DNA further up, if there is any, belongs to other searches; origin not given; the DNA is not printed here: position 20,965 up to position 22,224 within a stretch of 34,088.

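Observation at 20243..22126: Self-contained two-gene operon of unknown function (wHTH protein + double-wHTH/PLD-fold HDR protein): candidate new defence or regulatory module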

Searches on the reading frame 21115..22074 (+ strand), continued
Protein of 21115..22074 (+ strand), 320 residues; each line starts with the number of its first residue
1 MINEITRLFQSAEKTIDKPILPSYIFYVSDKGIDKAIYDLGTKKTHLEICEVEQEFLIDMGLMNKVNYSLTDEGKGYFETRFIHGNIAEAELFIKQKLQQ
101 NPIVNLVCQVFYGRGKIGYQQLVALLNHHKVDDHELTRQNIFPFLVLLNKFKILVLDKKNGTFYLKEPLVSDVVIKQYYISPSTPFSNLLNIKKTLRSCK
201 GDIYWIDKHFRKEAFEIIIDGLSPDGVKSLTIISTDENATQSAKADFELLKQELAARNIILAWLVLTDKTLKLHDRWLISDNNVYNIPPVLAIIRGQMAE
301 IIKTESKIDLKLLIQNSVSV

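Call 33: search_protein_families(library=pfam, alignment_id=A1, max_evalue=1)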
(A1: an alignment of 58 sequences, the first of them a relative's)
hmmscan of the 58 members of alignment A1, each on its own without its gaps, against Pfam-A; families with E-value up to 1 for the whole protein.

A. member 1, P0001 (320 aa): 2 families
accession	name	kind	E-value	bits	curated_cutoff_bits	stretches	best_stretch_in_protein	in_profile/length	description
PF16565.11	MIT_C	-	0.014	15.8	25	1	221-283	45-102/142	Phospholipase D-like domain at C-terminus of MIT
PF23967.1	DUF7295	-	0.11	13.3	27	1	194-287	3-93/121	Family of unknown function (DUF7295)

B. families by the number of members that match (of 58 scanned): 28 families (the first 25 are shown)
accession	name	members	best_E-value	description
PF23967.1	DUF7295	27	0.00042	Family of unknown function (DUF7295)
PF16565.11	MIT_C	6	0.01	Phospholipase D-like domain at C-terminus of MIT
PF12481.13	DUF3700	3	0.0059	Aluminium induced protein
PF20294.3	KMPT-N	3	0.02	KTSC and Metallopeptidase N-terminal fusion domain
PF23493.1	CysS_C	3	0.033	Cysteinyl-tRNA ligase anticodon binding domain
PF21690.3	MJ1010-like_2nd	3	0.058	Uncharacterized ATP-binding protein MJ1010-like, C-terminal domain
PF13525.12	YfiO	1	0.017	Outer membrane lipoprotein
PF18511.6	F-box_5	1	0.035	F-box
PF02286.21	Dehydratase_LU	1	0.037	Dehydratase large subunit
PF21907.4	SAM_CEP-1_C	1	0.07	CEP-1 C-terminal SAM domain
PF07316.16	DUF1463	1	0.079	Protein of unknown function (DUF1463)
PF18768.7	RNPP_C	1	0.084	RNPP family C-terminal domain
PF23230.1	zf-C2H2_13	1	0.09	C2H2-type zinc finger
PF15117.11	UPF0697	1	0.095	Uncharacterised protein family UPF0697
PF25606.1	SH3b_P2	1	0.096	SH3b_P2 domain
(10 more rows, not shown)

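Call 34: find_encoding_contigs(protein=P0069, flank=10000, max_places=1)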
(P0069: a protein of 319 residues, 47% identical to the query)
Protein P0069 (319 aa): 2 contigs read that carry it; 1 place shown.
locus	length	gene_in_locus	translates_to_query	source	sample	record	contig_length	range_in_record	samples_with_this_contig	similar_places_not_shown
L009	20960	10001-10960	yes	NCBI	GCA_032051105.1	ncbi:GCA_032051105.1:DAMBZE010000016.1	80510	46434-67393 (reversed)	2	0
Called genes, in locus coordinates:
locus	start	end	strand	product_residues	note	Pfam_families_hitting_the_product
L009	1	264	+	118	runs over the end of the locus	PF05717:TnpB_IS66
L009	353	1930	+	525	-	PF13007:LZ_Tnp_IS66, PF13005:zf-IS66, PF03050:DDE_Tnp_IS66, PF13817:DDE_Tnp_IS66_C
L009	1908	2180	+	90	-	-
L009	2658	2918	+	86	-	PF07205:DUF1413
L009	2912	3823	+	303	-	PF08878:HamA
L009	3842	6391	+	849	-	PF04851:ResIII, PF00270:DEAD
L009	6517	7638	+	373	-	PF12686:DUF3800 (weak)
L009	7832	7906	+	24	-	-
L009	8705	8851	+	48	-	-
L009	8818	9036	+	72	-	PF00239:Resolvase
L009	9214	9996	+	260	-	-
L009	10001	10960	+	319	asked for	-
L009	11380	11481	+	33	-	-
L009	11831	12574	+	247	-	-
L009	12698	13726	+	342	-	PF02086:MethyltransfD12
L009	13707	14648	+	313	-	PF02086:MethyltransfD12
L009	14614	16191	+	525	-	PF09491:RE_AlwI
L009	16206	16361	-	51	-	-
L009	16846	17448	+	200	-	PF05962:HutD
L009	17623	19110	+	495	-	PF00202:Aminotran_3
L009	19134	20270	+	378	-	PF00596:Aldolase_II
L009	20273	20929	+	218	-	PF00440:TetR_N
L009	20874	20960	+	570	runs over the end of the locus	PF00370:FGGY_N, PF02782:FGGY_C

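Call 35: find_encoding_contigs(protein=P0061, flank=10000, max_places=2)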
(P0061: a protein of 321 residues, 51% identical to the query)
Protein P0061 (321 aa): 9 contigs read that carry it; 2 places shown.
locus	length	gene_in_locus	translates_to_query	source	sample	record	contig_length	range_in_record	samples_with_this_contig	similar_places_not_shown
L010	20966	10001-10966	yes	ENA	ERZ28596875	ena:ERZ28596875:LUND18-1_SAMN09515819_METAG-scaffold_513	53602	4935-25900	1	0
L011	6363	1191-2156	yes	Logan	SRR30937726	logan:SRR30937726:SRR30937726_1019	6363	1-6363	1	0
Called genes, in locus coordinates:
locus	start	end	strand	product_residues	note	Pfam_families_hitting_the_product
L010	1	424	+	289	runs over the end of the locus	PF04055:Radical_SAM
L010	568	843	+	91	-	-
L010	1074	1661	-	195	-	PF00440:TetR_N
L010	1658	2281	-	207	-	PF00440:TetR_N (weak)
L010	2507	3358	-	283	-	PF02899:Phage_int_SAM_1, PF13495:Phage_int_SAM_4, PF00589:Phage_integrase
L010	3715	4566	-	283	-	PF01261:AP_endonuc_2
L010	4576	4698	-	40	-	-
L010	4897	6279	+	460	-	PF02386:TrkH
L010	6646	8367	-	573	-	PF14072:DndB (weak)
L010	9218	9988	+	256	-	-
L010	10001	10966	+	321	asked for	-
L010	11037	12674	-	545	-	PF13855:LRR_8 (faint), PF13306:LRR_5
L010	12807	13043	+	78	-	PF12844:HTH_19, PF13560:HTH_31 (weak), PF13443:HTH_26 (weak), PF01381:HTH_3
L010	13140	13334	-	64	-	-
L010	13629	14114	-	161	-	-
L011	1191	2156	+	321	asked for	-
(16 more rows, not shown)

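Call 36: find_encoding_contigs(protein=P0016, flank=10000, max_places=1)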
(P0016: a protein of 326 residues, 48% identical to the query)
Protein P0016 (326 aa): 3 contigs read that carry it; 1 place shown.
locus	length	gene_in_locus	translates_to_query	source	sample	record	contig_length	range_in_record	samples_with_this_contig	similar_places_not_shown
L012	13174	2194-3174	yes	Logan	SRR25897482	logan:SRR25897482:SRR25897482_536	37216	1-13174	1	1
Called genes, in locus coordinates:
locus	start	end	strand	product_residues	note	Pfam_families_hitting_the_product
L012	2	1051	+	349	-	?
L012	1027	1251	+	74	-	-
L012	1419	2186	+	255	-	-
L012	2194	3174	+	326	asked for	-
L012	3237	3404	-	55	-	-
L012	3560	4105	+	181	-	-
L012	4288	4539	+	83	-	-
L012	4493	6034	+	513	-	PF00395:SLH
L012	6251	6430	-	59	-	-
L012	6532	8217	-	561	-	PF22763:NrS1-1_pol-like_HBD, PF13481:AAA_25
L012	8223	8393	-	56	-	-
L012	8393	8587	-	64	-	PF01022:HTH_5 (weak), PF13560:HTH_31 (weak), PF01381:HTH_3, PF13443:HTH_26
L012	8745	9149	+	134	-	PF12844:HTH_19 (weak), PF13560:HTH_31 (weak), PF01381:HTH_3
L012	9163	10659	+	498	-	PF00239:Resolvase, PF07508:Recombinase, PF13408:Zn_ribbon_recom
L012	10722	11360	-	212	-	PF00302:CAT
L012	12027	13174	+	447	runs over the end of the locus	PF01554:MatE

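Call 37: find_encoding_contigs(protein=P0033, flank=10000, max_places=1)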
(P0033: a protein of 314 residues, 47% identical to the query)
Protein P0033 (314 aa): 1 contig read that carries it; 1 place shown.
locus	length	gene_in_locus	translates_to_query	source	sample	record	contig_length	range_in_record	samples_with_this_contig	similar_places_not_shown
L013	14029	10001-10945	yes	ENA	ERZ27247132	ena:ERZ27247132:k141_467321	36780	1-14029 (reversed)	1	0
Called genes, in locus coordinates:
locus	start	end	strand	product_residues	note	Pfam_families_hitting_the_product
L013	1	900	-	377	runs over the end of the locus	PF01408:GFO_IDH_MocA, PF22725:GFO_IDH_MocA_C3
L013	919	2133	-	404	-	PF00155:Aminotran_1_2 (weak), PF01041:DegT_DnrJ_EryC1, PF01053:Cys_Met_Meta_PP (weak), PF00266:Aminotran_5 (weak)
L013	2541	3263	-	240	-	PF00702:Hydrolase (faint), PF08282:Hydrolase_3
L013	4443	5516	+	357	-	PF13091:PLDc_2 (weak), PF18243:BfiI_DBD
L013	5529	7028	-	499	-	PF01555:N6_N4_Mtase, PF01170:UPF0020 (weak)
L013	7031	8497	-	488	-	PF13443:HTH_26, PF01555:N6_N4_Mtase, PF01170:UPF0020 (faint)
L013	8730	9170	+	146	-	-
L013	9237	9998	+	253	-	-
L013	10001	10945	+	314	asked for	-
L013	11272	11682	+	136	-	PF14020:DUF4236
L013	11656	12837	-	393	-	-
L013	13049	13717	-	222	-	PF10544:T5orf172, PF13455:MUG113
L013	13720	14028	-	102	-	?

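Call 39: find_encoding_contigs(protein=P0042, flank=10000, max_places=1)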
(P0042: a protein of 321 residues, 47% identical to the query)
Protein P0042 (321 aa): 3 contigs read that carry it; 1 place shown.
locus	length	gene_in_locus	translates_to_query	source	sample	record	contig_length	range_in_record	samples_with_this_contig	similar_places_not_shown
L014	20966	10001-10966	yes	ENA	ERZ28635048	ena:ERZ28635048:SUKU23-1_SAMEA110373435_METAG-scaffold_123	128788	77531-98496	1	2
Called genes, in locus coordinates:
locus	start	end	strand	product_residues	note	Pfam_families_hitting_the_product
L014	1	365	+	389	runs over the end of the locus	PF05958:tRNA_U5-meth_tr, PF03602:Cons_hypoth95 (weak), PF05175:MTS, PF06325:PrmA (weak), PF09445:Methyltransf_15 (weak), PF13649:Methyltransf_25, PF13847:Methyltransf_31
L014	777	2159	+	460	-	PF01554:MatE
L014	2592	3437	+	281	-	PF04383:KilA-N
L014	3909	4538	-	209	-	PF00440:TetR_N, PF14278:TetR_C_8 (weak)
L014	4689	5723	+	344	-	PF25919:BSH_CusB (faint), PF00364:Biotin_lipoyl (faint), PF25917:BSH_RND, PF25973:BSH_CzcB, PF25997:BSH_YhbJ (faint), PF25954:Beta-barrel_RND_2 (weak), PF25990:Beta-barrel_YknX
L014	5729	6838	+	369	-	PF12698:ABC2_membrane_3, PF01061:ABC2_membrane (weak)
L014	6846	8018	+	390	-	PF12698:ABC2_membrane_3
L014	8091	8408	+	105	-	PF13304:AAA_21 (weak)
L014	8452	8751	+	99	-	-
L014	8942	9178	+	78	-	-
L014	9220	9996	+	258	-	-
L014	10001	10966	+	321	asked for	-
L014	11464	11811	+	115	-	-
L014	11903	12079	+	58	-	-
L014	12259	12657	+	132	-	-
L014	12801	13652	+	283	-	-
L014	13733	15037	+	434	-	PF24390:PRTase-CE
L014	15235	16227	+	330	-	PF00078:RVT_1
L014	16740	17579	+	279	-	PF00817:IMS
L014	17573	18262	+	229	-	-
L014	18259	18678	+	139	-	-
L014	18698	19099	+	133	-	PF07883:Cupin_2 (weak)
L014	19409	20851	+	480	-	PF00324:AA_permease, PF13520:AA_permease_2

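Call 43: search_protein_families(library=pfam, proteins=[L002:6021-7472:+, L002:7495-9099:+, L002:10941-11417:+, L002:12706-13470:-, L002:13466-14647:-, L003:6315-7661:+, L003:7661-8902:+, L003:11230-11772:+, L003:11839-12723:-, L003:12717-14030:-], max_evalue=0.001)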
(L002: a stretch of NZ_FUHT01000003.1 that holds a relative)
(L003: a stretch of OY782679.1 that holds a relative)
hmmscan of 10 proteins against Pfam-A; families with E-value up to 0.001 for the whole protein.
L002:6021-7472:+ (484 aa): 3 families
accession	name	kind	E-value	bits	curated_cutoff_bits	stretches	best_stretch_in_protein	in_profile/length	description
PF00239.26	Resolvase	-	3.7e-27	95.6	23.3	1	9-156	1-143/145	Resolvase, N terminal domain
PF07508.19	Recombinase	-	2.3e-24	86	21.1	1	179-285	1-102/102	Recombinase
PF13408.12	Zn_ribbon_recom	-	7.5e-11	42.7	25.3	1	299-360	1-57/58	Recombinase zinc beta ribbon domain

L002:7495-9099:+ (535 aa): 3 families
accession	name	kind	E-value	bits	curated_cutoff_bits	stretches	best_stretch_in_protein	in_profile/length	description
PF00239.26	Resolvase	-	3.7e-36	124.8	23.3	1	30-178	1-144/145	Resolvase, N terminal domain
PF07508.19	Recombinase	-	1.2e-24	86.9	21.1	1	201-309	1-102/102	Recombinase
PF13408.12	Zn_ribbon_recom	-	1.4e-13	51.4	25.3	1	327-382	1-52/58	Recombinase zinc beta ribbon domain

L002:10941-11417:+ (159 aa): 1 family
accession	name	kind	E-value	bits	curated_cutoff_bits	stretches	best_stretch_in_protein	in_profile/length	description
PF22522.2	DUF6998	-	6.3e-08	33.1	27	1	35-138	26-116/136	Family of unknown function (DUF6998)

L002:12706-13470:- (255 aa): 1 family
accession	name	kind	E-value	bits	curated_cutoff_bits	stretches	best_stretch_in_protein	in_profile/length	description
PF00290.26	Trp_syntA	-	1.7e-68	230.8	27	1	9-238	7-241/259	Tryptophan synthase alpha chain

L002:13466-14647:- (394 aa): 1 family
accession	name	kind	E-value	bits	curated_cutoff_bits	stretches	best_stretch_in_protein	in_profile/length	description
PF00291.31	PALP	-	3.6e-44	151.7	35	1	52-375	6-295/295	Pyridoxal-phosphate dependent enzyme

L003:6315-7661:+ (449 aa): 1 family
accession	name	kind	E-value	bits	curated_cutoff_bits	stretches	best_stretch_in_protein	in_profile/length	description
PF01882.25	DUF58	-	5.2e-10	39.3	23.4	1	269-440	2-170/216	Protein of unknown function DUF58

L003:7661-8902:+ (414 aa): 1 family
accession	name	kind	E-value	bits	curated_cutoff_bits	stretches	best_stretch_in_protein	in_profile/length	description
PF13559.11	DUF4129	-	4.1e-07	30.4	24.8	1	348-410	3-66/69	Domain of unknown function (DUF4129)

L003:11230-11772:+ (181 aa): 1 family
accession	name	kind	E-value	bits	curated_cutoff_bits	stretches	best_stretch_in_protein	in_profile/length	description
PF00258.30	Flavodoxin_1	-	7.2e-05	23.4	25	1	27-163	1-135/143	Flavodoxin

L003:11839-12723:- (295 aa): 0 families

L003:12717-14030:- (438 aa): 1 family
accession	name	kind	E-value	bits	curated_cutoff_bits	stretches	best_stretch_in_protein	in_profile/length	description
PF03816.19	LytR_cpsA_psr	-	1.6e-28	100.2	24.6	1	76-227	1-148/150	LytR_cpsA_psr family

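Call 52: find_related_loci(query=A1, collection=viral_contigs, flank=10000)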
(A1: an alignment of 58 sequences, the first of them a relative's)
Query A1 (320 aa) in viral_contigs; peptide patterns used: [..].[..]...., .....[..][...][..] (x = any residue, [..] = any of these).
41 stretches matched a pattern, but none encodes a relative of the query by tblastn (E <= 1e-3).

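Call 60: search_dna_similar(query=window:21115-22074:+, collection=plasmids, mode=protein, max_evalue=0.001, max_rows=15)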
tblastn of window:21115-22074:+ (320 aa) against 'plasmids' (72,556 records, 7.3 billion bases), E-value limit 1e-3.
No match.

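Call 61: search_dna_similar(query=window:21115-22074:+, collection=phages, mode=protein, max_evalue=0.001, max_rows=15)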
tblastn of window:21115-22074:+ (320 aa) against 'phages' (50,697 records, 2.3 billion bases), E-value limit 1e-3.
No match.

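Call 73: find_related_loci(query=A1, collection=metagenome_contigs, flank=8000)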
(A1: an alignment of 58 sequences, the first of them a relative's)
Query A1 (320 aa) in metagenome_contigs; peptide patterns used: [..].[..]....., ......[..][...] (x = any residue, [..] = any of these).
58 stretches matched a pattern; 23 encode a relative of the query (tblastn E <= 1e-3); 23 distinct loci.
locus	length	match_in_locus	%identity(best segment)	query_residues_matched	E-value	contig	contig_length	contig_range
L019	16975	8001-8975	52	15-320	3e-111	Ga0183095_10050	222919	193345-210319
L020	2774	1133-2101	52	16-320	2e-110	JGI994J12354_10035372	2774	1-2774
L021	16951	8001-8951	49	23-320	3e-98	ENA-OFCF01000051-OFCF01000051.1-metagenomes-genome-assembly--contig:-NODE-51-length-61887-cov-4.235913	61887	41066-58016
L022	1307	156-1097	48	23-317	1e-103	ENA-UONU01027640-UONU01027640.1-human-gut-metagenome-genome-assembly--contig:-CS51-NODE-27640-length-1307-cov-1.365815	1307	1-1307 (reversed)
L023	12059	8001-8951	47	23-320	1e-94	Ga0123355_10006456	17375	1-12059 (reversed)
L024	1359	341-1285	46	24-320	9e-101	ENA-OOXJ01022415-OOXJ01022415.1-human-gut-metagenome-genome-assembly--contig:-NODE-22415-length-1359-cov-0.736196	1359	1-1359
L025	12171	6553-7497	47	24-320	3e-93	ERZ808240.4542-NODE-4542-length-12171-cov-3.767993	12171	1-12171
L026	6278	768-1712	48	24-320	6e-93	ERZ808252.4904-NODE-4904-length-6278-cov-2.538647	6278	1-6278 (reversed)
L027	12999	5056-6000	48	24-320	7e-93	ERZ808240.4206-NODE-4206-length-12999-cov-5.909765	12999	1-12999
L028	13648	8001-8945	46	24-320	7e-93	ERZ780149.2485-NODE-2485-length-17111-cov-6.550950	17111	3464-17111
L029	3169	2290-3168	51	23-295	2e-94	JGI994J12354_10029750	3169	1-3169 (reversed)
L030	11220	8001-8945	46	24-320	3e-92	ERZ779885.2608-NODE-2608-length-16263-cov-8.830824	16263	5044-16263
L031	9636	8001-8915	47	24-320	5e-89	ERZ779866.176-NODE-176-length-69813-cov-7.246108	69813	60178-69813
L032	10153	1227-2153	45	24-320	3e-87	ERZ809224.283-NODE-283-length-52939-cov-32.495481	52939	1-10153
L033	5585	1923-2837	47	24-320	2e-86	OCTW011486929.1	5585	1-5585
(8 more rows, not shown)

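Call 78: search_protein_families(library=pfam, alignment_id=A5, max_evalue=0.00001)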
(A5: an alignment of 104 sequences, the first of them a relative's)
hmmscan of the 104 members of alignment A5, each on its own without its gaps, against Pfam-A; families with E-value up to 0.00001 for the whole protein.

A. member 1, L001:224-595:- (124 aa): 3 families
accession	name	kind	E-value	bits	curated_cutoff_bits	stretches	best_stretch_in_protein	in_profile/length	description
PF13683.12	rve_3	-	6.9e-15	55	26.5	1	41-106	2-67/67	Integrase core domain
PF13333.12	rve_2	-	8.1e-09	35.9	22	1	59-108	1-50/56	Integrase core domain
PF00665.32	rve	-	2.7e-06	28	32.6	1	4-51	54-101/102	Integrase core domain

B. families by the number of members that match (of 104 scanned): 94 families (the first 25 are shown)
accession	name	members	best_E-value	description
PF00239.26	Resolvase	5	1.4e-36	Resolvase, N terminal domain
PF07508.19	Recombinase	4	1.2e-24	Recombinase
PF13408.12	Zn_ribbon_recom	4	4.3e-15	Recombinase zinc beta ribbon domain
PF01381.28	HTH_3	3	8.6e-13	Helix-turn-helix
PF13148.11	DUF3987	2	6.4e-102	Protein of unknown function (DUF3987)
PF02417.20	Chromate_transp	2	1.2e-56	Chromate transporter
PF14283.11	CD1107-like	2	3.3e-38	Mobile element protein CD1107-like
PF00005.33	ABC_tran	2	1.9e-30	ABC transporter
PF02463.25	SMC_N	2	1.4e-08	RecF/RecN/SMC N terminal domain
PF12844.13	HTH_19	2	2.2e-08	Helix-turn-helix domain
PF13560.12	HTH_31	2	3e-08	Helix-turn-helix domain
PF04412.18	AcnX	1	5.1e-125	Aconitase X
PF12541.14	DUF3737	1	2.2e-109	Protein of unknown function (DUF3737)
PF00145.23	DNA_methylase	1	4.4e-86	C-5 cytosine-specific DNA methylase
PF03883.20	H2O2_YaaD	1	4.8e-82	Peroxide stress protein YaaA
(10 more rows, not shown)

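Call 79: search_protein_families(library=padloc, alignment_id=A5, max_evalue=1e-8)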
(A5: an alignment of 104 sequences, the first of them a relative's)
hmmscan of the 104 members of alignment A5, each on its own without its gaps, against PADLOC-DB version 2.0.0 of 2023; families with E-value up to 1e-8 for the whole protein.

A. member 1, L001:224-595:- (124 aa): 0 families

B. families by the number of members that match (of 104 scanned): 81 families (the first 25 are shown)
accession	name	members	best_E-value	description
PDLC04140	mad8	3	2e-33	mads_8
PDLC03973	UzuA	2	4.9e-93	-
PDLC04135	mad3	2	3.7e-71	mads_3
PDLC03974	UzuA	2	3.6e-53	-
PDLC05014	PDC-S41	1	6.8e-278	-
PDLC03378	MTase_II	1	9.3e-105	Type II methyltransferase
PDLC03234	MTase_II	1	3.8e-93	Type II methyltransferase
PDLC03272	MTase_II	1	1.4e-86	Type II methyltransferase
PDLC00031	DruM2|DruM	1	1.4e-81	DNA cytosine methylase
PDLC00027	DruM2|DruM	1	8.2e-80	DNA cytosine methylase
PDLC00033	DruM2|DruM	1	1e-78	DNA cytosine methylase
PDLC03326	MTase_II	1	8e-78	Type II methyltransferase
PDLC00026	DruM2|DruM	1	2e-70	DNA cytosine methylase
PDLC00030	DruM2|DruM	1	1.5e-66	DNA cytosine methylase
PDLC03237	MTase_II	1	3.4e-62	Type II methyltransferase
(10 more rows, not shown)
